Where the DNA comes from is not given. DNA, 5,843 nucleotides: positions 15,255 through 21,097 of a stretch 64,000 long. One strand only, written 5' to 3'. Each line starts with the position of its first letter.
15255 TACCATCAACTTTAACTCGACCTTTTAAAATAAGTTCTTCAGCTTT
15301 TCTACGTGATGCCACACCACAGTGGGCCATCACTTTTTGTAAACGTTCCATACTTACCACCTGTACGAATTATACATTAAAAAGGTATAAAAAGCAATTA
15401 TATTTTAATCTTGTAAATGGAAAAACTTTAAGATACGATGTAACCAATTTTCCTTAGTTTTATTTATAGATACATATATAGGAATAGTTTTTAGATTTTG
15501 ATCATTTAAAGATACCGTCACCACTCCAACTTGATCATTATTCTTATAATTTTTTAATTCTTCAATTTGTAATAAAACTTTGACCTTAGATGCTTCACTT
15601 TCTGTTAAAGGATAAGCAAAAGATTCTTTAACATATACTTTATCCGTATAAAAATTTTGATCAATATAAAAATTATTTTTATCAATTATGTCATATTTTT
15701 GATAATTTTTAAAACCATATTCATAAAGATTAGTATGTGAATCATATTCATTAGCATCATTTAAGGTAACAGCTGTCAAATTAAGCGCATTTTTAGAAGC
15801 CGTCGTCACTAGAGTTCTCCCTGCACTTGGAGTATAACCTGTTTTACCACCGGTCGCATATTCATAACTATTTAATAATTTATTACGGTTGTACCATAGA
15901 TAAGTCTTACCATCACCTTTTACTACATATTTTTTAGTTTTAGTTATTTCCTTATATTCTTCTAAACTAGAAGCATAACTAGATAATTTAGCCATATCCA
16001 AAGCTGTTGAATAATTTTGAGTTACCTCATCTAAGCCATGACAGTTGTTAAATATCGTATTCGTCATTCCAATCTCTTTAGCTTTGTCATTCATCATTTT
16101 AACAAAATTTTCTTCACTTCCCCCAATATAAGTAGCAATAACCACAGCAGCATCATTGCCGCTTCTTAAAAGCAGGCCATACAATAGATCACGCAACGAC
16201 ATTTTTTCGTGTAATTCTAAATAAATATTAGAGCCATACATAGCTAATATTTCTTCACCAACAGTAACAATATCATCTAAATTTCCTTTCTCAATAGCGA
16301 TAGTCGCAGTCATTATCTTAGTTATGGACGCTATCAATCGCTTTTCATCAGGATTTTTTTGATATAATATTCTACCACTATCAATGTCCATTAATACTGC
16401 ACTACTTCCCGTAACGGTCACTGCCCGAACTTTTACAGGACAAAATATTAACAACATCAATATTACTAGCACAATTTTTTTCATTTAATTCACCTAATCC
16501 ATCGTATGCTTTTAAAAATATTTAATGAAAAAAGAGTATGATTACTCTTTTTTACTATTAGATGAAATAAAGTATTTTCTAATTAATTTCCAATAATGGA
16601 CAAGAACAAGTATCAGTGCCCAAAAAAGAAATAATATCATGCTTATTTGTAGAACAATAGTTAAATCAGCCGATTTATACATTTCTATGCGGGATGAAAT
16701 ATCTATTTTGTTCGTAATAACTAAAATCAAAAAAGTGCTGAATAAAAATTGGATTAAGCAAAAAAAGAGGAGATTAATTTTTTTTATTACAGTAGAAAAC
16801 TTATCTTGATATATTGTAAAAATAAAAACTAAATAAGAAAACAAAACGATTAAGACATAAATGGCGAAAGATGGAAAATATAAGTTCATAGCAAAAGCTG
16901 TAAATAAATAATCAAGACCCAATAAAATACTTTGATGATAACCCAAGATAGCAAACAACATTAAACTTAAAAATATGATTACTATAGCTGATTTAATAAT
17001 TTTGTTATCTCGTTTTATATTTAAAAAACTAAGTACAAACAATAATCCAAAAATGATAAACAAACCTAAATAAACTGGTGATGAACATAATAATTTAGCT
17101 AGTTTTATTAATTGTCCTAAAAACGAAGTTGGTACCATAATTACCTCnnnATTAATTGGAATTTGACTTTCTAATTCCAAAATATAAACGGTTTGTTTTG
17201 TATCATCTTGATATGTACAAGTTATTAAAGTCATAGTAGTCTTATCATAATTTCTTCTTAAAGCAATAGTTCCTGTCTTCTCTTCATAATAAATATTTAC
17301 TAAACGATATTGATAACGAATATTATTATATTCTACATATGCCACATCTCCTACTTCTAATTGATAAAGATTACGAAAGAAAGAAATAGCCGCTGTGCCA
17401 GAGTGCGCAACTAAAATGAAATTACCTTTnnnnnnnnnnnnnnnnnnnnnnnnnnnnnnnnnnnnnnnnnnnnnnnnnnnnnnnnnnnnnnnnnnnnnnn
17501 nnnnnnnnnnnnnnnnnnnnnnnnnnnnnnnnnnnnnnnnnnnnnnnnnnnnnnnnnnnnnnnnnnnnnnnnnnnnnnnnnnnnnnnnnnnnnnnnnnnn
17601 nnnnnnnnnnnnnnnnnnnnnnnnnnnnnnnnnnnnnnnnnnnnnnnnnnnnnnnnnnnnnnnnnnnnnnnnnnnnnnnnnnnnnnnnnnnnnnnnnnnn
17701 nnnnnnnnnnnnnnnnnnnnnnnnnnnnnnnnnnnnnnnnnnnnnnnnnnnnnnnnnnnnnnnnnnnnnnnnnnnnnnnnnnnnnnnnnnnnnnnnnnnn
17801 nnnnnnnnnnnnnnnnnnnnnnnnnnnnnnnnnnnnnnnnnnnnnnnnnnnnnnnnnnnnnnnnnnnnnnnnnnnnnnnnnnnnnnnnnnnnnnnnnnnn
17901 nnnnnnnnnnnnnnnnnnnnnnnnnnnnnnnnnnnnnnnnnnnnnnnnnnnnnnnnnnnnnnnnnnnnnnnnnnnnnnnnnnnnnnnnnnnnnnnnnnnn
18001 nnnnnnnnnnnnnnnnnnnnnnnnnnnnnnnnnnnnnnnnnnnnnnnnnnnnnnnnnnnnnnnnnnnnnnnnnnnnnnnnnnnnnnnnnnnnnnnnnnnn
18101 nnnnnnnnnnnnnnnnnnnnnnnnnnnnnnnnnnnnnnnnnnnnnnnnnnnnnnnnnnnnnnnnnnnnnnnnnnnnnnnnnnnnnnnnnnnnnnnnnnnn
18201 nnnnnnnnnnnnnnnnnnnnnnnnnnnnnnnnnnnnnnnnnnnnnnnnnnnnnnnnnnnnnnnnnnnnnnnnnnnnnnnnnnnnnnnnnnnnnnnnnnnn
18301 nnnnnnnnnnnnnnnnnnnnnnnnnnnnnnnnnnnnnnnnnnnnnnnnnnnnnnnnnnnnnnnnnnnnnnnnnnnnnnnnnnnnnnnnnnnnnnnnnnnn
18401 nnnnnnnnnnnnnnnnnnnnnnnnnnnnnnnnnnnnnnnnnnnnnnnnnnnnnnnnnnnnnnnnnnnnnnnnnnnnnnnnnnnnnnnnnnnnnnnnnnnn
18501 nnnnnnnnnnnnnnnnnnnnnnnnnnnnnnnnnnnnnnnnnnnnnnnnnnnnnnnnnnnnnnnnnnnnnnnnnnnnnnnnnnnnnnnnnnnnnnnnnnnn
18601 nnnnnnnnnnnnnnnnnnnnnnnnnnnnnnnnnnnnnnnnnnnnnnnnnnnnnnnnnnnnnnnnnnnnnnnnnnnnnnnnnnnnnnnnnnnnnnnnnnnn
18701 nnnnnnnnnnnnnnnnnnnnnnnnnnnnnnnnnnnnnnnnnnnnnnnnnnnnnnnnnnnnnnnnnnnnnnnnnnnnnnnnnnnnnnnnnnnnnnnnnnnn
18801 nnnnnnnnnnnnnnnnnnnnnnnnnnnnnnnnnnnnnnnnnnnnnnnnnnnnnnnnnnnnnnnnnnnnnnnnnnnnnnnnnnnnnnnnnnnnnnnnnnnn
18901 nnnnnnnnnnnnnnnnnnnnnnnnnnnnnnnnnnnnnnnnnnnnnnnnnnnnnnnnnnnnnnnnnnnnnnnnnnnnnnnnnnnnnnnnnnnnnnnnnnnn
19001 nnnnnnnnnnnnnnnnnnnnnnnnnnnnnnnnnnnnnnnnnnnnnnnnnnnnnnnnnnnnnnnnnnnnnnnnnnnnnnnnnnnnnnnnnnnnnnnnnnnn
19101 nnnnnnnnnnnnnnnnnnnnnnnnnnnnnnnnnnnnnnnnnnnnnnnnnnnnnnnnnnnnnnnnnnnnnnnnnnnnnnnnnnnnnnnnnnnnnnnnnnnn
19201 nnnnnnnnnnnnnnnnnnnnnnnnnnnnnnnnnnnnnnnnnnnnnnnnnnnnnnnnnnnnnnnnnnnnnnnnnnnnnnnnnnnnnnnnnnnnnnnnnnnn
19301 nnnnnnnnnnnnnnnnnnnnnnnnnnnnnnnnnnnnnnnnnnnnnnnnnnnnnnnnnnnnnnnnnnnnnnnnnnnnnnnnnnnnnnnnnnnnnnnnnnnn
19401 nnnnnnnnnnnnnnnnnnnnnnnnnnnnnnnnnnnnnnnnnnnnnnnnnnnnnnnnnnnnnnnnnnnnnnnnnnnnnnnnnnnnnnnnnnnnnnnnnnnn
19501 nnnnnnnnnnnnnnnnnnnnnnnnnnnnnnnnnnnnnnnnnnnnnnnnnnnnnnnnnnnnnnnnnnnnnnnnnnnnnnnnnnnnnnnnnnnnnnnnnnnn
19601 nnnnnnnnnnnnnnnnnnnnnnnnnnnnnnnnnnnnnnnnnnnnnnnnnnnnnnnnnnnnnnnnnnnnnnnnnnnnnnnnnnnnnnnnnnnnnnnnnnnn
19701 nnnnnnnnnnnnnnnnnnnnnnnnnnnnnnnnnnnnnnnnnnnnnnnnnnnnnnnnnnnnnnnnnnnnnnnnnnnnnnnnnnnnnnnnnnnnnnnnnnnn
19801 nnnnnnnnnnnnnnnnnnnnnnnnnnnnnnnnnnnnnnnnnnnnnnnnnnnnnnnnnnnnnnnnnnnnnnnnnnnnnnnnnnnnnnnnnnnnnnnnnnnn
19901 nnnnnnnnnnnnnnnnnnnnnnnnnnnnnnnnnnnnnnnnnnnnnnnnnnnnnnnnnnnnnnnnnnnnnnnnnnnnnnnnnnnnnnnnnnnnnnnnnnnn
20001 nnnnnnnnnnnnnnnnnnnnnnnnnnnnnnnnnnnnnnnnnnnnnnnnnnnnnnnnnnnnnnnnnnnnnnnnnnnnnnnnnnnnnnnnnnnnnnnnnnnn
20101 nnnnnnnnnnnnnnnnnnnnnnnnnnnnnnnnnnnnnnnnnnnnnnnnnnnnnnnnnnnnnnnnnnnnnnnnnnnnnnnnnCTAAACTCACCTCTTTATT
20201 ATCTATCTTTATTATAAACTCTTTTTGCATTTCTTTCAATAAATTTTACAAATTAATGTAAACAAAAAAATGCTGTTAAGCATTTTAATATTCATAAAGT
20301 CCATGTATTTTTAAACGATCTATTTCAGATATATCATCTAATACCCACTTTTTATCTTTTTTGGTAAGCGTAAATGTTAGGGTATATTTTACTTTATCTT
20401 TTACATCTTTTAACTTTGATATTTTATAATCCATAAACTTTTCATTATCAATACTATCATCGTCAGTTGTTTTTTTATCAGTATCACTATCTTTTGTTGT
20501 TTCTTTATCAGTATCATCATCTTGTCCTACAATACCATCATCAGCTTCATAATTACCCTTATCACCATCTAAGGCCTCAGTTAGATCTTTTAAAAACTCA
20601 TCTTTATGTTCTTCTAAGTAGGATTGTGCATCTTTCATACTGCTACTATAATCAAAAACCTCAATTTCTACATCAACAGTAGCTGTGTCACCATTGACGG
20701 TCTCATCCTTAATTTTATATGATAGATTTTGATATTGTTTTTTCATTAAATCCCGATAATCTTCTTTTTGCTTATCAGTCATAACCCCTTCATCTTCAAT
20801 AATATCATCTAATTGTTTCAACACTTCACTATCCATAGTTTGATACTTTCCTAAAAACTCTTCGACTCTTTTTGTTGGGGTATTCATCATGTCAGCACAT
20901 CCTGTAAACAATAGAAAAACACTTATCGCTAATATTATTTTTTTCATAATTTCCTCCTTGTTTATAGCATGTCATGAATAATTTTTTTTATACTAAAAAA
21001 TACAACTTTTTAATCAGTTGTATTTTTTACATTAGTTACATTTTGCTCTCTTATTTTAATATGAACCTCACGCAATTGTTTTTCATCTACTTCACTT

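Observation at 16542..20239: Sortase operon encoding a thioester-domain (TED) adhesin with a non-canonical sorting signal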

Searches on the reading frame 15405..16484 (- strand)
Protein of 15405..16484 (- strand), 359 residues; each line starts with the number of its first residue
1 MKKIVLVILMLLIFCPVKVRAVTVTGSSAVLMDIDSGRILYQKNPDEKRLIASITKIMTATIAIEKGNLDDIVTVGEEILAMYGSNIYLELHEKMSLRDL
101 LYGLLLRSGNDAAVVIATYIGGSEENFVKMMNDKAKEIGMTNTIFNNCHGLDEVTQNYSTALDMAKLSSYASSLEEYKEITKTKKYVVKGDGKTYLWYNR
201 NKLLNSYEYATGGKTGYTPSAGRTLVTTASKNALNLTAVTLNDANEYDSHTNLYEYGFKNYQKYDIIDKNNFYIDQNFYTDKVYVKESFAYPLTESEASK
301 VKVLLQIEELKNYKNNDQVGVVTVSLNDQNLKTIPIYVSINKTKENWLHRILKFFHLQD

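Call 3: search_protein_families(library=pfam, proteins=[window:15405-16484:-], max_evalue=0.1)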
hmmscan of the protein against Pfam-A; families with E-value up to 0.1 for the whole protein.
window:15405-16484:- (359 aa): 4 families
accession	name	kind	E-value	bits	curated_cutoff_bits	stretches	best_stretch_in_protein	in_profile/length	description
PF00768.25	Peptidase_S11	-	5.4e-67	226.2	27.6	1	20-244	6-238/239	D-alanyl-D-alanine carboxypeptidase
PF13354.11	Beta-lactamase2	-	7.9e-08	32.3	22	1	30-167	3-142/214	Beta-lactamase enzyme family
PF07943.18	PBP5_C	-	0.00029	21.4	21.2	1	282-339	27-86/91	Penicillin-binding protein 5, C-terminal domain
PF02113.21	Peptidase_S13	-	0.022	14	22.8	1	29-65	20-57/444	D-Ala-D-Ala carboxypeptidase 3 (S13) family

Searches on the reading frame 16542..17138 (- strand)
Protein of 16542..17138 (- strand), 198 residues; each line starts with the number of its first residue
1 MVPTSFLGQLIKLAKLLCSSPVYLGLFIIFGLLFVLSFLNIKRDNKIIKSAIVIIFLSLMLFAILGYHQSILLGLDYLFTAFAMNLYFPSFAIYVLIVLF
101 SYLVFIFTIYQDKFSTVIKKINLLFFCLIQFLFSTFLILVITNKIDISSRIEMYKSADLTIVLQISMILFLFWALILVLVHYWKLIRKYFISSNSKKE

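Call 3: search_protein_families(library=pfam, proteins=[window:16542-17138:-], max_evalue=0.1)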
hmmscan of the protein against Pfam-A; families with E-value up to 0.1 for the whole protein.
window:16542-17138:- (198 aa): 1 family
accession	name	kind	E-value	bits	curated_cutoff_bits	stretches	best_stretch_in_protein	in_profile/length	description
PF07695.17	7TMR-DISM_7TM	-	0.022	15.1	29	1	22-83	71-135/205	7TM diverse intracellular signalling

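Call 4: search_protein_families(library=ncbifam, proteins=[window:16542-17138:-], max_evalue=0.1)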
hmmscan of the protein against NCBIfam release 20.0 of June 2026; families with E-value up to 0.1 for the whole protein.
window:16542-17138:- (198 aa): 0 families

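Call 78: search_solved_structures(query=window:16542-17138:-, max_evalue=10)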
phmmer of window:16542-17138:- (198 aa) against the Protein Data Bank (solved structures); distinct sequences matched with E-value up to 10: 0.

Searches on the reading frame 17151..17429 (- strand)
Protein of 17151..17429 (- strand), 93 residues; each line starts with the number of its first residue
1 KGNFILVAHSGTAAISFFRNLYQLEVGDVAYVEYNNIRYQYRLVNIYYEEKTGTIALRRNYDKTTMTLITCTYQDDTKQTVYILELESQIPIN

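Call 67: search_solved_structures(query=window:17151-17429:-, max_evalue=10, show_alignments=5)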
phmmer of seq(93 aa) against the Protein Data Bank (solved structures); distinct sequences matched with E-value up to 10: 25.
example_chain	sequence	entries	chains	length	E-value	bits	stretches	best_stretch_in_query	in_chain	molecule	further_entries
4d70_A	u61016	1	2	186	5.1e-09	39.6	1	2-76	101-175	SORTASE FAMILY PROTEIN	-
2xwg_A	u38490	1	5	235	9.1e-06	29.2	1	4-73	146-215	SORTASE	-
8t28_A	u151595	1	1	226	0.00017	25.2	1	5-73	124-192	Class C sortase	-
5k9a_A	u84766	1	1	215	0.00057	23.4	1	5-73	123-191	Putative fimbrial associated sortase-like protein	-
6bwe_A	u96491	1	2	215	0.00057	23.4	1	5-73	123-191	Putative fimbrial associated sortase-like protein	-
2kw8_A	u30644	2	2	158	0.0012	22.4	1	1-81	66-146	LPXTG-site transpeptidase family protein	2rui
24rr_A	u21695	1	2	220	0.0016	22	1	5-72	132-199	Ebp pilus assembly class C sortase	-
4g1h_A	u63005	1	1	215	0.0048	20.5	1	4-72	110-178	Sortase family protein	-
4g1j_A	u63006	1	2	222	0.0096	19.5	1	4-72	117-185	Sortase family protein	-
3rbi_A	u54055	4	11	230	0.01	19.4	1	4-72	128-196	Sortase family protein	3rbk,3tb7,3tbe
2w1k_A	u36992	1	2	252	0.013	19.1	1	5-72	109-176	PUTATIVE SORTASE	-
6ixz_A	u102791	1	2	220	0.014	19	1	4-72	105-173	Sortase family protein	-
7d6p_A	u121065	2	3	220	0.015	18.9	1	4-72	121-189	Sortase family protein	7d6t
8gmx_A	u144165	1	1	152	0.022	18.4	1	5-73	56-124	Class C sortase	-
2w1j_A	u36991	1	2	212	0.064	16.9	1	4-73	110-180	PUTATIVE SORTASE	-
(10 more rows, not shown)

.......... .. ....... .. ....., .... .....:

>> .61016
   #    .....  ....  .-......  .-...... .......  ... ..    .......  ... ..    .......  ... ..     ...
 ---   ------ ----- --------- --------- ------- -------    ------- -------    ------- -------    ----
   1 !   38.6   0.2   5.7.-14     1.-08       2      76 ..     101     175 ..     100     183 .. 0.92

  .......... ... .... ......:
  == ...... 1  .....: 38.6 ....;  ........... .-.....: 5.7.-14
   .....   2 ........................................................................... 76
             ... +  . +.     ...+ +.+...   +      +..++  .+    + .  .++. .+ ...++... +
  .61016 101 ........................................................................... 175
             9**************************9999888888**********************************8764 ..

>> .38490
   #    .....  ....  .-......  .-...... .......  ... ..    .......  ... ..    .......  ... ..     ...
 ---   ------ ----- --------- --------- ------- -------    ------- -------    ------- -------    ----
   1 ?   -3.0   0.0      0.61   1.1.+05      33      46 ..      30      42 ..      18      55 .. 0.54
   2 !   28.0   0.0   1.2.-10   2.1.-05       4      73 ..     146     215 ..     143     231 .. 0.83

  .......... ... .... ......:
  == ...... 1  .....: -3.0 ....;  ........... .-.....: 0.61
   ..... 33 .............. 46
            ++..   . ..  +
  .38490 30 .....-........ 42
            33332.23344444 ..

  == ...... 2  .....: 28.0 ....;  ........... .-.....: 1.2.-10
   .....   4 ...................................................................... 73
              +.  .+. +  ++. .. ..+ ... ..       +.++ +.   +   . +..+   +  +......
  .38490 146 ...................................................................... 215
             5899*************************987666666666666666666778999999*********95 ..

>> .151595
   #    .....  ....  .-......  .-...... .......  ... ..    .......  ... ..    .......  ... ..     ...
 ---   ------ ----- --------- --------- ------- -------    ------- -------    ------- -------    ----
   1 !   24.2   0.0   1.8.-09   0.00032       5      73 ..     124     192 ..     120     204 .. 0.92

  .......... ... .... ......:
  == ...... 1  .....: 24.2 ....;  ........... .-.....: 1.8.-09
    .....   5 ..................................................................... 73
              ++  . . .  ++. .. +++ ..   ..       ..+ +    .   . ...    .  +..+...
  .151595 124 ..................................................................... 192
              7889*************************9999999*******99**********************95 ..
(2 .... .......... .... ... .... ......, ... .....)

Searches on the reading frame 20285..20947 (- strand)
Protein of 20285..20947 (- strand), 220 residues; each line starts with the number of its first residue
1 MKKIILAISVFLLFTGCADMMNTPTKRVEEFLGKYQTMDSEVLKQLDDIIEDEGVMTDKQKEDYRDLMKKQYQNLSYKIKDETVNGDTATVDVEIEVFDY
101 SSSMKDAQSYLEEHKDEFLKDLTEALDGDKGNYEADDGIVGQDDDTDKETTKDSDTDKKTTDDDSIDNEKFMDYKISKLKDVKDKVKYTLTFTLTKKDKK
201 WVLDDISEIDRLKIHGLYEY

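Call 3: search_protein_families(library=pfam, proteins=[window:20285-20947:-], max_evalue=0.1)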
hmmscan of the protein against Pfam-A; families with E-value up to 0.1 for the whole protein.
window:20285-20947:- (220 aa): 2 families
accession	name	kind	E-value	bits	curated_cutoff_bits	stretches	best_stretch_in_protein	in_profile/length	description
PF01352.32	KRAB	-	0.074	13.1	20.4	0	55-75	18-38/42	KRAB box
PF20068.4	Amphi-Trp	-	0.078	13.5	27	0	41-97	20-76/93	Amphi-Trp domain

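Call 4: search_protein_families(library=ncbifam, proteins=[window:20285-20947:-], max_evalue=0.1)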
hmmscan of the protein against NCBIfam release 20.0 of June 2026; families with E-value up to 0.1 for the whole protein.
window:20285-20947:- (220 aa): 4 families
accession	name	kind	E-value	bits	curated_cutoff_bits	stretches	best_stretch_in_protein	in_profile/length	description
NF047770.1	LBF_2127_lipo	equivalog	0.001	18.8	150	1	10-97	3-93/183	LBF_2127 family putative lipoprotein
NF007687.2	PRK10363.1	equivalog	0.049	13.5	160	1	1-79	1-81/152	cell-envelope stress modulator CpxP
NF003381.0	PRK04460.1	equivalog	0.05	13.7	105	1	37-108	10-78/139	nickel-responsive transcriptional regulator NikR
NF051431.1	Rv0361_Cterm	subfamily_domain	0.056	13.6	37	1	59-102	77-120/140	Rv0361 family membrane protein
